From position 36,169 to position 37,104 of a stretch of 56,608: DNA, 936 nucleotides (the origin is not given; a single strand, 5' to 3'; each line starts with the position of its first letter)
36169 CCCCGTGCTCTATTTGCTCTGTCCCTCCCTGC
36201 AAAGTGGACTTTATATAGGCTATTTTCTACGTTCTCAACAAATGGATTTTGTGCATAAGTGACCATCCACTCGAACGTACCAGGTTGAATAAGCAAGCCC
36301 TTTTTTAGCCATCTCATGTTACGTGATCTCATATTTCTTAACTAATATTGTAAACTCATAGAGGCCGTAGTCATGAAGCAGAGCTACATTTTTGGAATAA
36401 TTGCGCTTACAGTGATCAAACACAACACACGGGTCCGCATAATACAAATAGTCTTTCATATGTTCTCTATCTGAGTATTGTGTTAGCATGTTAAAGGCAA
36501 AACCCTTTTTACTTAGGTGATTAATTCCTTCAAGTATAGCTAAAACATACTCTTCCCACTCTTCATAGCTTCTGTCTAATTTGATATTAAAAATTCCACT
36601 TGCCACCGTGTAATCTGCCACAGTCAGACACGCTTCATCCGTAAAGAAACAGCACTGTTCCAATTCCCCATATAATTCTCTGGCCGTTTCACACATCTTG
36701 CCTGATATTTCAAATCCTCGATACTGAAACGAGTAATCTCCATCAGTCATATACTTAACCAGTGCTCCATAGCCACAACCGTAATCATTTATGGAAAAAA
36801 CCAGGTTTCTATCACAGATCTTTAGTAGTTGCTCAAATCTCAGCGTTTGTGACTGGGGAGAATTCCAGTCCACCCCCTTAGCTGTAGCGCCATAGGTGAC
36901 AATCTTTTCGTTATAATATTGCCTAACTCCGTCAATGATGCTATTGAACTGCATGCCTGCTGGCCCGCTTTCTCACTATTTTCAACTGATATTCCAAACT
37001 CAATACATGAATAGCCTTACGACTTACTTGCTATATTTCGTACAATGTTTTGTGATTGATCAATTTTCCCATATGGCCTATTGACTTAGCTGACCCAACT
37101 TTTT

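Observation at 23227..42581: Flagellin-adjacent glycan island combining a 4-amino-4,6-dideoxyhexose toolkit with an ACP-dependent acyl branch (FkbH, ACP, SDR, B12-radical SAM)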

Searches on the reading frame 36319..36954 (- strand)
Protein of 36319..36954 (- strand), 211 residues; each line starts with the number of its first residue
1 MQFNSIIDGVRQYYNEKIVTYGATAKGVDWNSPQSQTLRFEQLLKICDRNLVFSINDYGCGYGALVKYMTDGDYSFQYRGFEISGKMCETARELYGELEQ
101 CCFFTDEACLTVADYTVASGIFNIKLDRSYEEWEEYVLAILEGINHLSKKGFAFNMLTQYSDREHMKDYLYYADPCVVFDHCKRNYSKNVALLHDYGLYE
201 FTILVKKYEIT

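Call 4: search_protein_families(library=pfam, proteins=[window:36319-36954:-])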
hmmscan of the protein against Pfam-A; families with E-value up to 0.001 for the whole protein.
window:36319-36954:- (211 aa): 0 families

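Call 6: search_protein_families(library=ncbifam, proteins=[window:36319-36954:-], max_evalue=0.01)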
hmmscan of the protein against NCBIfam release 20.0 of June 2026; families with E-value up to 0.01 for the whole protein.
window:36319-36954:- (211 aa): 4 families
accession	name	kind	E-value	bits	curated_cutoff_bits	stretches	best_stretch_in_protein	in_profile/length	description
NF040539.1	AST_met_ArsM_2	exception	5.5e-05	23.1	240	1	7-99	15-105/262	putative arsinothricin biosynthesis methyltransferase ArsM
NF050150.1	RiPP_MTase_ApyS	equivalog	0.00017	20.9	400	1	46-93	136-183/323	RiPP biosynthesis methyltransferase ApyS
NF008686.0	PRK11705.1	equivalog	0.00056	19.1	400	1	54-133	170-249/383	cyclopropane fatty acyl phospholipid synthase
NF045667.1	MTase_DVU1556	equivalog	0.0048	16.4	155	1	41-98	12-68/213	DVU_1556 family methyltransferase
